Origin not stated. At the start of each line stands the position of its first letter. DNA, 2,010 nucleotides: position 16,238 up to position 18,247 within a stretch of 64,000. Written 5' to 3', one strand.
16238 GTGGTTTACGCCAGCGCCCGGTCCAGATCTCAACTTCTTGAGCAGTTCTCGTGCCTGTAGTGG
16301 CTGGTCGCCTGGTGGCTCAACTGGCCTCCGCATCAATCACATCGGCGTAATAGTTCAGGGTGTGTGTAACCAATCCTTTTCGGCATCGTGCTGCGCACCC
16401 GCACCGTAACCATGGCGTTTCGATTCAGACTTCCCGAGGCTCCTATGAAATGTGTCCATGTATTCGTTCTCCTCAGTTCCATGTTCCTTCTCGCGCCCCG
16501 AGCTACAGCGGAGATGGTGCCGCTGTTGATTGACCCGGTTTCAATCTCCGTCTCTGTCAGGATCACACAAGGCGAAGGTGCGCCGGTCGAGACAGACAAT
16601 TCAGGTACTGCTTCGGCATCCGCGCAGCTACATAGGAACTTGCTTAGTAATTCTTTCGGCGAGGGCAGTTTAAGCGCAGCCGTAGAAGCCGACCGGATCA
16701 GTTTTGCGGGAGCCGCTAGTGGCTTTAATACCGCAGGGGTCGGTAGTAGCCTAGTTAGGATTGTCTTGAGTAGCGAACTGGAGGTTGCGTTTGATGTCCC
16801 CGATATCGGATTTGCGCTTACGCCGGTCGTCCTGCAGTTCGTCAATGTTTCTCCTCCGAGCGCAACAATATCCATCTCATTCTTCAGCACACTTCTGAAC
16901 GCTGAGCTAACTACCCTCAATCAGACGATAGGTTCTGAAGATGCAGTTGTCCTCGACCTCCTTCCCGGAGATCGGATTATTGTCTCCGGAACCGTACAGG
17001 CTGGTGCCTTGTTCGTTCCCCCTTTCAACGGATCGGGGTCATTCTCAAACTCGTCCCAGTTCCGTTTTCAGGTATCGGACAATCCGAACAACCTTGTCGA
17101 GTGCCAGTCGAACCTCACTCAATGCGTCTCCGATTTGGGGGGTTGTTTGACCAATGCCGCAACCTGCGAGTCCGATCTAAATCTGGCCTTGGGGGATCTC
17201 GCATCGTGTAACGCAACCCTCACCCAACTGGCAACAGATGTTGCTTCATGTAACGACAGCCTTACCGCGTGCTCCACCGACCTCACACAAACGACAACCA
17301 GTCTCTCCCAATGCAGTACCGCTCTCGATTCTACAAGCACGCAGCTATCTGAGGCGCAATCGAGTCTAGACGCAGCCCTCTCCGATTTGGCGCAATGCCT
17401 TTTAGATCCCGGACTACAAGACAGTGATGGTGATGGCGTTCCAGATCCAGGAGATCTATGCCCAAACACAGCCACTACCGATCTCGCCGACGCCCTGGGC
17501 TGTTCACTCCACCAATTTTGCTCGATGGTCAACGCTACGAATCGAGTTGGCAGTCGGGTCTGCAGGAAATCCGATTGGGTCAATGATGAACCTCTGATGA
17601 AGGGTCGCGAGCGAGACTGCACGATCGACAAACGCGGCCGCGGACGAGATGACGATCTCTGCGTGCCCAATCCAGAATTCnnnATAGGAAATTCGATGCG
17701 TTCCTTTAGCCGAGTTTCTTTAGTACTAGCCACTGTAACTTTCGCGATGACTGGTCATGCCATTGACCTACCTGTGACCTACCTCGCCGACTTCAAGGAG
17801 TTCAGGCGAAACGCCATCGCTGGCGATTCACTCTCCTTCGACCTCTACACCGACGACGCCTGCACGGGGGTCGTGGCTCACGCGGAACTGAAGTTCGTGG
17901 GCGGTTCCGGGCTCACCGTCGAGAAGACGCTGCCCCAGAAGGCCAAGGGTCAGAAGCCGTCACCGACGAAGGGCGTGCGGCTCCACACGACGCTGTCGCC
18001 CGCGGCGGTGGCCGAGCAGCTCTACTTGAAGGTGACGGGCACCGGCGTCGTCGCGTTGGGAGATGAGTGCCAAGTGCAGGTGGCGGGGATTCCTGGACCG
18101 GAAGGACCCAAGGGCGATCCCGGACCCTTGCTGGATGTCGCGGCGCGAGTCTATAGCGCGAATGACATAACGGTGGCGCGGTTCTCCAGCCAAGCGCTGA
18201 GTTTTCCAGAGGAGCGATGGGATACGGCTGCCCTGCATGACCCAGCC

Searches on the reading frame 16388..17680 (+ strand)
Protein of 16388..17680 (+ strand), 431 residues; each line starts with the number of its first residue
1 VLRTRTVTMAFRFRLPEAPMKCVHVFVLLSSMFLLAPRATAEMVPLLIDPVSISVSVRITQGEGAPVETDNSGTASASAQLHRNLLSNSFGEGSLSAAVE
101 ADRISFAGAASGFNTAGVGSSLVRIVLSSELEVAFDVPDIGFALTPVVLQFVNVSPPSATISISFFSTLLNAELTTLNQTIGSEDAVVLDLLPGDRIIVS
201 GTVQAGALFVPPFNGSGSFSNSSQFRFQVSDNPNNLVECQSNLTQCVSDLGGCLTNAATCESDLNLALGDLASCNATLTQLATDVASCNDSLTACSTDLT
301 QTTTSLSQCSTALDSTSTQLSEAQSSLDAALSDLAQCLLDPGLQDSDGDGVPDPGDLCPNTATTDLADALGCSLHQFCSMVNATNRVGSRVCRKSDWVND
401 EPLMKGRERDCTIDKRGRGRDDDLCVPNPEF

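Call 7: search_protein_families(library=pfam, max_evalue=0.1, proteins=[window:16388-17680:+])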
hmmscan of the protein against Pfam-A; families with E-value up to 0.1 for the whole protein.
window:16388-17680:+ (431 aa): 6 families
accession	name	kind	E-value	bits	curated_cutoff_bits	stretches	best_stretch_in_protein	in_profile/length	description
PF02412.23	TSP_3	-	0.0031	17.6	25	1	344-365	14-35/36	Thrombospondin type 3 repeat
PF04513.17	Baculo_PEP_C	-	0.011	16.3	38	1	255-328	9-80/140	Baculovirus polyhedron envelope protein, PEP, C terminus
PF05531.17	NPV_P10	-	0.027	15.4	29.8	1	277-330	5-61/75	Nucleopolyhedrovirus P10 protein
PF11887.13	Mce4_CUP1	-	0.043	13.8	32.6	1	233-337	38-139/222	Cholesterol uptake porter CUP1 of Mce4, putative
PF12795.12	MscS_porin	-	0.051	13.6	34.4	1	261-326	84-152/238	Mechanosensitive ion channel porin domain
PF10824.14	T7SS_ESX_EspC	-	0.079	13.9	23.5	0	264-338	5-80/100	Excreted virulence factor EspC, type VII ESX diderm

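Call 8: search_protein_families(library=ncbifam, max_evalue=0.1, proteins=[window:16388-17680:+])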
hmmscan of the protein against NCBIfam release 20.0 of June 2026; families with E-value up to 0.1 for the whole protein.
window:16388-17680:+ (431 aa): 6 families
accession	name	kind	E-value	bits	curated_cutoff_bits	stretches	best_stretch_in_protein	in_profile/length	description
TIGR04320.1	Surf_Exclu_PgrA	domain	8.3e-06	25.3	70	1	229-334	251-359/360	SEC10/PgrA surface exclusion domain-containing protein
TIGR00996.1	Mtu_fam_mce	paralog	0.00051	19.3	140.5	1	242-335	161-254/291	MCE family protein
NF053612.1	anchor_PA1041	equivalog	0.011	15.7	250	1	323-385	57-117/236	PA1041 family peptidoglycan-binding anchor lipoprotein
NF038350.1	taxis_HmpF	equivalog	0.014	13.8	200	1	238-334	194-290/553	pilus motility taxis protein HmpF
TIGR02168.1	SMC_prok_B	equivalog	0.068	10.9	567.35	1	263-327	750-814/1181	chromosome segregation protein SMC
TIGR02559.1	HrpB7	equivalog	0.081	13.3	134.4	0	270-319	23-72/158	type III secretion protein HrpB7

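Call 49: search_protein_families(library=pfam, alignment_id=A7, max_evalue=0.001)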
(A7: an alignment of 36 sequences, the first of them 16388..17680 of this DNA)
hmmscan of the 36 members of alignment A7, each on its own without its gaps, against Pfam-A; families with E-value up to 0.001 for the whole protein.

A. member 1, window:16388-17680:+ (431 aa): 0 families

B. families by the number of members that match (of 36 scanned): 8 families
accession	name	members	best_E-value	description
PF02412.23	TSP_3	16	2.3e-34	Thrombospondin type 3 repeat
PF25778.1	DUF7948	1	6.7e-70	Domain of unknown function (DUF7948)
PF06739.17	SBBP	1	5.4e-51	Beta-propeller repeat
PF00082.27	Peptidase_S8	1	8.5e-39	Subtilase family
PF25390.1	WD40_RLD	1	1.6e-05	RCC1-like domain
PF13948.11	DUF4215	1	1.8e-05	Domain of unknown function (DUF4215)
PF21783.3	YNCE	1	6.6e-05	YNCE-like beta-propeller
PF11949.14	DUF3466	1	8.3e-05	Protein of unknown function (DUF3466)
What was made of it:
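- On Thrombospondin type 3 repeat proteins (PF02412): Sixteen of 36 A-CTD-bearing relatives match with best E 2e-34 (call 49).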

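Call 50: search_protein_families(library=ncbifam, alignment_id=A7, max_evalue=0.001)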
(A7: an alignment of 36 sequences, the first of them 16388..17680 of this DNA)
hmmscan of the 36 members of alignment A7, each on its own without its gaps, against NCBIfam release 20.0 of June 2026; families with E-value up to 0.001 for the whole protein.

A. member 1, window:16388-17680:+ (431 aa): 2 families
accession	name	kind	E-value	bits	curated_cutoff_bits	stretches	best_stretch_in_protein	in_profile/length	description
TIGR04320.1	Surf_Exclu_PgrA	domain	8.3e-06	25.3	70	1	229-334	251-359/360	SEC10/PgrA surface exclusion domain-containing protein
TIGR00996.1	Mtu_fam_mce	paralog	0.00051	19.3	140.5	0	242-335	161-254/291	MCE family protein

B. families by the number of members that match (of 36 scanned): 22 families
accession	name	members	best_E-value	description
NF053612.1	anchor_PA1041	23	9.9e-08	PA1041 family peptidoglycan-binding anchor lipoprotein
NF045500.1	Omp28_seleno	16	7.2e-33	Omp28-related selenoprotein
NF047638.1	throspo3_MtsC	14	2.5e-61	cell-cell cohesion MYXO-CTERM protein MtsC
TIGR03866.1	PQQ_ABC_repeats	2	6.1e-09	PQQ-dependent catabolism-associated beta-propeller protein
TIGR04320.1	Surf_Exclu_PgrA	2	1e-06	SEC10/PgrA surface exclusion domain-containing protein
NF033763.1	exchanger_TraB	2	7.7e-05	outer membrane exchange protein TraB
NF047494.1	Lepto_SBBP_lipo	1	1.5e-37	SBBP repeat beta-propeller lipoprotein, LipL53 family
TIGR03921.1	T7SS_mycosin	1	7e-29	type VII secretion-associated serine protease mycosin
TIGR02913.1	HAF_rpt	1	5e-21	HAF repeat protein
NF040553.1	SGO_0316_fam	1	8e-15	SGO_0316/SGO_0317 family LPXTG-anchored serine peptidase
TIGR03895.1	protease_PatA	1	4.4e-13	PatA/PatG family cyanobactin maturation protease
TIGR02232.1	myxo_disulf_rpt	1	3.2e-11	cysteine-rich acidic repeat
NF033595.1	denti_PrtP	1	5.3e-11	dentilisin complex serine proteinase subunit PrtP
NF051851.1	AtpSerPepEprS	1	1.1e-08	autotransporter serine peptidase EprS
NF040809.1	germ_prot_CspBA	1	1.5e-07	bifunctional germination protease/germinant receptor pseudoprotease CspBA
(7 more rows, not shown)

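Call 62: search_protein_families(library=phrogs, max_evalue=0.01, proteins=[window:16388-17680:+])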
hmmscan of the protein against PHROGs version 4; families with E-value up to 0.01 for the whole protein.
window:16388-17680:+ (431 aa): 0 families

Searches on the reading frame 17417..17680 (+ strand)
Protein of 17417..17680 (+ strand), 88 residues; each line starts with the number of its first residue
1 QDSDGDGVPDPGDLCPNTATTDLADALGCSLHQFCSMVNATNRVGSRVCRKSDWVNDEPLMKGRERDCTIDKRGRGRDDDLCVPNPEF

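Call 45: find_related_loci(query=A6, collection=metagenome_contigs, flank=10000)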
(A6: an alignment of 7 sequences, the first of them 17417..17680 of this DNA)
Query A6 (88 aa) in metagenome_contigs; peptide patterns used: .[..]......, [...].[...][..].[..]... (x = any residue, [..] = any of these).
334 stretches matched a pattern; 39 encode a relative of the query (tblastn E <= 1e-3); 39 distinct loci.
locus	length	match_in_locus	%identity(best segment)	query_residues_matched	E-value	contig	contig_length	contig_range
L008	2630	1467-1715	54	2-84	4e-27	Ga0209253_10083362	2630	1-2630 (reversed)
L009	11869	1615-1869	55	1-85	5e-27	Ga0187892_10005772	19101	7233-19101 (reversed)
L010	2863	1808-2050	54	2-82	2e-25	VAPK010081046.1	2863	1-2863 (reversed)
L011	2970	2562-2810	52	2-84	3e-25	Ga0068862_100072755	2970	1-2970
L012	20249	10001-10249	51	2-84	5e-24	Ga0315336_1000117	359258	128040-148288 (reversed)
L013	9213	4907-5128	55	10-83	3e-23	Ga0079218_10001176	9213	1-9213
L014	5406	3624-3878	48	2-85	6e-23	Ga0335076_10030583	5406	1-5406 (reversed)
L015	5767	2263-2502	48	2-86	5e-23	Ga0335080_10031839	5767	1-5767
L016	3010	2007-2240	48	2-84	9e-23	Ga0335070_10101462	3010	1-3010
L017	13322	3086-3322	53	7-84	1e-22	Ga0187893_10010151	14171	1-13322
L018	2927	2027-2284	47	2-86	1e-22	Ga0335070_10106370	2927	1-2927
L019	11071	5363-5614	51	2-84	1e-21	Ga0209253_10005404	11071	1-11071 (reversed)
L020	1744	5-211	51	18-86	8e-20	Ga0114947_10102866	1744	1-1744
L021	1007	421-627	49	2-70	8e-20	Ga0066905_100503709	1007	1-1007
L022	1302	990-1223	43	2-84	2e-19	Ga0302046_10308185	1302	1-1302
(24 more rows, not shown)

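Call 63: search_solved_structures(query=A6, max_evalue=10)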
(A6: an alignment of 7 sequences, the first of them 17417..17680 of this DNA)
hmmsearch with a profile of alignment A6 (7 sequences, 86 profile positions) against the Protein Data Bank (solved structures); distinct sequences matched with E-value up to 10: 3.
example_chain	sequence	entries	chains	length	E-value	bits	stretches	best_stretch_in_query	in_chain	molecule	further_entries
2jf1_T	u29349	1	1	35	0.63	13.6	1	50-63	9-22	INTEGRIN BETA-2 SUBUNIT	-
2rlp_A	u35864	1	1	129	0.69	13.5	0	48-68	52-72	Complement factor H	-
2wii_C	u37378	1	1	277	6.2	10.4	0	48-68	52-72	COMPLEMENT FACTOR H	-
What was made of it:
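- Tried and rejected: The PDB profile search found nothing meaningful (call 63).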

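Call 66: predict_structure(alignment_id=A6)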
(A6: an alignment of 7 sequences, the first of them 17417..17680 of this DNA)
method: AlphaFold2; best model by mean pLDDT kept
length: 88 residues; sequences in the alignment: 7
mean_pLDDT: 46.7   pTM: 0.28
mean pLDDT of the five models: 46.7, 46.6, 46.6, 43.9, 43.8
residues with pLDDT >= 90: 0; 70-90: 0; 50-70: 35; < 50: 53
segments of 3 or more residues with pLDDT < 50: 11-39, 56-64, 74-79
pLDDT, mean of each block of 10 residues (from residue 1): 53 42 36 44 53 46 50 50 47
secondary structure, 60 per line:
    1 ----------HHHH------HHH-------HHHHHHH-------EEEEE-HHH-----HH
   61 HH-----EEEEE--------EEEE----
elements in order: H11-14 H31-37 E45-49 H59-62 E68-72 E81-84
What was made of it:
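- On Cohesin-dockerin-type docking pair: The single-chain A-CTD model has pLDDT 46.7 (call 66).
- The A-CTD model was useless (pLDDT 46.7, call 66), so its role is inferred only from position and from the tail swap.
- Tried and rejected: A-CTD structure. pLDDT was 46.7, so the model was unusable (call 66).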

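Call 82: find_related_loci(query=A6, collection=viral_contigs, flank=8000)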
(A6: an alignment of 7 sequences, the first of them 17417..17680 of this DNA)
Query A6 (88 aa) in viral_contigs; peptide patterns used: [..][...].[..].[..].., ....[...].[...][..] (x = any residue, [..] = any of these).
21 stretches matched a pattern, but none encodes a relative of the query by tblastn (E <= 1e-3).

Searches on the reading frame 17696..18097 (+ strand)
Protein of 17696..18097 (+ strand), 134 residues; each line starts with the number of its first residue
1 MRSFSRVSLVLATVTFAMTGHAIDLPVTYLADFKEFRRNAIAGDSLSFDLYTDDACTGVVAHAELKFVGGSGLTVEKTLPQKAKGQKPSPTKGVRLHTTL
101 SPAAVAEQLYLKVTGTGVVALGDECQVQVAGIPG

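Call 32: search_protein_representatives(alignment_id=A3)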
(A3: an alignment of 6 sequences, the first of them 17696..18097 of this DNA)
Query: 6 sequences, 134 profile positions. Proteins with E-value up to 0.001 (for the whole library): 546; up to 1e-10: 361; up to 1e-30: 16. The best 150 are listed.
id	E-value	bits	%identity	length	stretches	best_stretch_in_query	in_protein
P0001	9.2e-67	239.5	-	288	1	1-134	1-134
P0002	1.4e-61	222.7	-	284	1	1-134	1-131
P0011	1.1e-60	219.9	-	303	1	2-134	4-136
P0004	1.7e-60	219.2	-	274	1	1-134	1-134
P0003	2.0e-59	215.7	-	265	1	11-134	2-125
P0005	1.5e-48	180.6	-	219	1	1-134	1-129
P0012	2.0e-36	141.2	-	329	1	1-133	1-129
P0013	1.8e-33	131.7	-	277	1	5-128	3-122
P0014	2.2e-33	131.4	-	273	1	6-133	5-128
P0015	6.6e-33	129.9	-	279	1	4-131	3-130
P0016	9.6e-33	129.4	-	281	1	13-127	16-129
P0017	9.9e-33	129.3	-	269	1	3-133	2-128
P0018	9.9e-32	126.1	-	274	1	6-131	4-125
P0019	1.0e-31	126.0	-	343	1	6-133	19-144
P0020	2.6e-31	124.7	-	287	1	7-133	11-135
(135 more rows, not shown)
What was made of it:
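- A profile search of 1.84 billion representatives gave 546 hits (361 below 1e-10), nearly all starting within the first ~40 residues (call 32).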

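Call 37: search_solved_structures(query=A3, max_evalue=1)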
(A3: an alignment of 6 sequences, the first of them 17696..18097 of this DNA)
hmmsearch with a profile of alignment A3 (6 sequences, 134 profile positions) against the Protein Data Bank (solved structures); distinct sequences matched with E-value up to 1: 0.

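Call 54: find_homologous_proteins(query=A8, max_evalue=0.00001)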
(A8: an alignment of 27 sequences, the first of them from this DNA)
Query A8 (27 sequences) (131 aa, profile of the alignment): 68 proteins with E <= 0.00001 among 8000 candidates.
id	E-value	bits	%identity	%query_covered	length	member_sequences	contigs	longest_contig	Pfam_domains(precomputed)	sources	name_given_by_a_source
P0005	1.9e-43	166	42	84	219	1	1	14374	-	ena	-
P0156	2.7e-43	165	40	76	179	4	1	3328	-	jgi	-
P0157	2.8e-42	162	40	76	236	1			-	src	-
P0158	6.2e-42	161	43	76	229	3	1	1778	-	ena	-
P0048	1.9e-41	159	42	80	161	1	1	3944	-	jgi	-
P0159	1.2e-40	157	36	82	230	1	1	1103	-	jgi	-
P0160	2.6e-40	155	41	84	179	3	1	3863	-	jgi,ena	-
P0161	3.7e-40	155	35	84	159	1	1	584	-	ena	-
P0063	4.6e-40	155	42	85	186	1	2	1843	-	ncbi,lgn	-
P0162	6.9e-40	154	36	82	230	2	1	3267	-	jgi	jgi:hypothetical protein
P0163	7.7e-40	154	35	99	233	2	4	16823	-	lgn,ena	-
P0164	8.5e-40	154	36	82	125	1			-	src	-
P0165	1.2e-39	153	35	95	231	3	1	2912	-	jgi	jgi:hypothetical protein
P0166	1.4e-39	153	38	84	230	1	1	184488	-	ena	-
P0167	1.4e-39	153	37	83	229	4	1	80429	-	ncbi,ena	-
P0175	1.5e-37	147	34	98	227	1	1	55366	-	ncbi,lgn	-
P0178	3.9e-36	142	34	95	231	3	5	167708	-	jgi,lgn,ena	-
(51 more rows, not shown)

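Call 56: find_encoding_contigs(protein=P0166, flank=6000, max_places=3)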
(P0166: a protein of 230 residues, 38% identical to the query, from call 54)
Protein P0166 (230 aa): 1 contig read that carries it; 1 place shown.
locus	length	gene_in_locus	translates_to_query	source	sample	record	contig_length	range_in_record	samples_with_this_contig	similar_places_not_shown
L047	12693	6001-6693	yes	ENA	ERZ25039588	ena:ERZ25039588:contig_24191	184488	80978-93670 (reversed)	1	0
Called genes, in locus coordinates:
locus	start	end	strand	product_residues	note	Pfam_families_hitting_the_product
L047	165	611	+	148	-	PF04075:F420H2_quin_red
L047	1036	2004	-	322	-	-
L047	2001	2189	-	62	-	PF02515:CoA_transf_3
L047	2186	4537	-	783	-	PF02515:CoA_transf_3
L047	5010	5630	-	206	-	PF00296:Bac_luciferase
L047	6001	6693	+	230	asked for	-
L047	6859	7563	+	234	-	PF03734:YkuD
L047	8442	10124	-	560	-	PF16347:SGSH_C (weak)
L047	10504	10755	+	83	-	-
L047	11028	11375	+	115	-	PF00106:adh_short (weak), PF13561:adh_short_C2 (weak)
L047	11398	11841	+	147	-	PF13561:adh_short_C2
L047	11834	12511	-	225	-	-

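Call 57: find_encoding_contigs(protein=P0178, flank=6000, max_places=3)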
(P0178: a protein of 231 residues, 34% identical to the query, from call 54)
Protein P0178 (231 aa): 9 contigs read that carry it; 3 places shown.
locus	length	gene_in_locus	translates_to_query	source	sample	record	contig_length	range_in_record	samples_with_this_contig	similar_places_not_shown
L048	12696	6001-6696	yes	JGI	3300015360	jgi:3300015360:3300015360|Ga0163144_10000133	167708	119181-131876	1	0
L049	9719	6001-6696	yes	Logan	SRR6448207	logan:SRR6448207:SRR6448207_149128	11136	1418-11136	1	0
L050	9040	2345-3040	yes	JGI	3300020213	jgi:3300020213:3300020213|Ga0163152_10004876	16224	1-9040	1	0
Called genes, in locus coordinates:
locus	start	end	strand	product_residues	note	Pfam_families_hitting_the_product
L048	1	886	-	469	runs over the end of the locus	PF08541:ACP_syn_III_C, PF12172:zf-ChsH2 (weak), PF01796:OB_ChsH2_C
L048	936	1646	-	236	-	PF02308:MgtC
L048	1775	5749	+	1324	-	-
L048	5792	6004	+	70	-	-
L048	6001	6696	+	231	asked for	-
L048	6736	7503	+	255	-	PF00378:ECH_1, PF16113:ECH_2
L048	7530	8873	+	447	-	PF07944:Beta-AFase-like_GH127_cat (faint), PF13243:SQHop_cyclase_C (faint), PF09492:Pec_lyase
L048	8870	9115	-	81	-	PF04342:DMT_6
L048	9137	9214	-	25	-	-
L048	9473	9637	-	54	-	-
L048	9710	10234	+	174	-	PF07883:Cupin_2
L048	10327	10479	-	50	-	-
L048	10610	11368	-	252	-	-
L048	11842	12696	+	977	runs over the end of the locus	PF00486:Trans_reg_C, PF13191:AAA_16, PF13424:TPR_12 (faint), PF17874:TPR_MalT (faint), PF07719:TPR_2 (faint)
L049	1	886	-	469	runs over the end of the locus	PF08541:ACP_syn_III_C, PF12172:zf-ChsH2 (weak), PF01796:OB_ChsH2_C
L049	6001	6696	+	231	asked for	-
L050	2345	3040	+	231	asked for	-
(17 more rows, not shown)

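Call 69: find_encoding_contigs(protein=P0167, flank=8000, max_places=3)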
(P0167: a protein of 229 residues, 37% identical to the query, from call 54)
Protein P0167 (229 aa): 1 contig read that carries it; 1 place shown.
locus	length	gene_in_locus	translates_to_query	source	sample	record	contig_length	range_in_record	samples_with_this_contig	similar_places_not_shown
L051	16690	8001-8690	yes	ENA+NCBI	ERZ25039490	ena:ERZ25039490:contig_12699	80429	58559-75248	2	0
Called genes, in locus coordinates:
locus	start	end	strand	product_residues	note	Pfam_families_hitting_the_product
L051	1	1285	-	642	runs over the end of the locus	-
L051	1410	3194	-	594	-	-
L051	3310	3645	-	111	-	PF01212:Beta_elim_lyase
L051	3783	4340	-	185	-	PF01212:Beta_elim_lyase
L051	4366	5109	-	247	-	PF22691:Thiolase_C_1, PF02803:Thiolase_C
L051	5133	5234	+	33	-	-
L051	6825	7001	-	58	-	-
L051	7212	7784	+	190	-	-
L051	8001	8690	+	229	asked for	-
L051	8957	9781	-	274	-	-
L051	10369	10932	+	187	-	PF09492:Pec_lyase (faint)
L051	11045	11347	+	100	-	-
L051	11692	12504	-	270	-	-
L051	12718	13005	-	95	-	PF05016:ParE_toxin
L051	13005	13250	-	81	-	PF09720:Unstab_antitox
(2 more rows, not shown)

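Call 70: find_encoding_contigs(protein=P0175, flank=8000, max_places=3)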
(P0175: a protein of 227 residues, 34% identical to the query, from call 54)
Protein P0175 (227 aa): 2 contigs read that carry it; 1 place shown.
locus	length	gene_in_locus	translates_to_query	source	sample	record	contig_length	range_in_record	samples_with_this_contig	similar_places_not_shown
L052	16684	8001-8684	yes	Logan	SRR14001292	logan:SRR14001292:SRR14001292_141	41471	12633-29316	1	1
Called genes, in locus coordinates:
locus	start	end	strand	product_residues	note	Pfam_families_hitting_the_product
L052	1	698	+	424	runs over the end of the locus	PF00890:FAD_binding_2 (weak), PF01266:DAO (faint), PF01494:FAD_binding_3 (weak), PF03486:HI0933_like (faint), PF07992:Pyr_redox_2, PF12831:FAD_oxidored (weak), PF13738:Pyr_redox_3, PF13450:NAD_binding_8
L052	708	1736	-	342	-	PF00155:Aminotran_1_2, PF01212:Beta_elim_lyase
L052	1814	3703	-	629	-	-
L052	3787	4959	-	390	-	PF00108:Thiolase_N, PF02803:Thiolase_C, PF22691:Thiolase_C_1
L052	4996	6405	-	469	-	PF08541:ACP_syn_III_C (weak), PF12172:zf-ChsH2 (weak), PF01796:OB_ChsH2_C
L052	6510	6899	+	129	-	PF07883:Cupin_2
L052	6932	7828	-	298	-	PF00890:FAD_binding_2 (weak), PF01266:DAO (weak), PF03486:HI0933_like (faint), PF05834:Lycopene_cycl (faint), PF07992:Pyr_redox_2, PF13738:Pyr_redox_3 (faint)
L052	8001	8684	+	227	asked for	-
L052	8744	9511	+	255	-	PF00378:ECH_1, PF16113:ECH_2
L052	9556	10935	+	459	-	PF13243:SQHop_cyclase_C (weak), PF09492:Pec_lyase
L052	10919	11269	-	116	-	PF04342:DMT_6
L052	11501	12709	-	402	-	PF00589:Phage_integrase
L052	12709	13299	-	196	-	PF12728:HTH_17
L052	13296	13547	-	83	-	-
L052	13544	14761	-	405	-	PF06745:ATPase (faint), PF13481:AAA_25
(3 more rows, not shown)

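Call 81: find_related_loci(query=A3, collection=viral_contigs, flank=8000)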
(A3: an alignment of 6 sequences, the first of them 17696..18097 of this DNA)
Query A3 (134 aa) in viral_contigs; peptide patterns used: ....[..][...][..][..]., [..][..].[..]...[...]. (x = any residue, [..] = any of these).
38 stretches matched a pattern, but none encodes a relative of the query by tblastn (E <= 1e-3).
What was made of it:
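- Tried and rejected: Neither module occurs in viral contigs (calls 81, 82).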
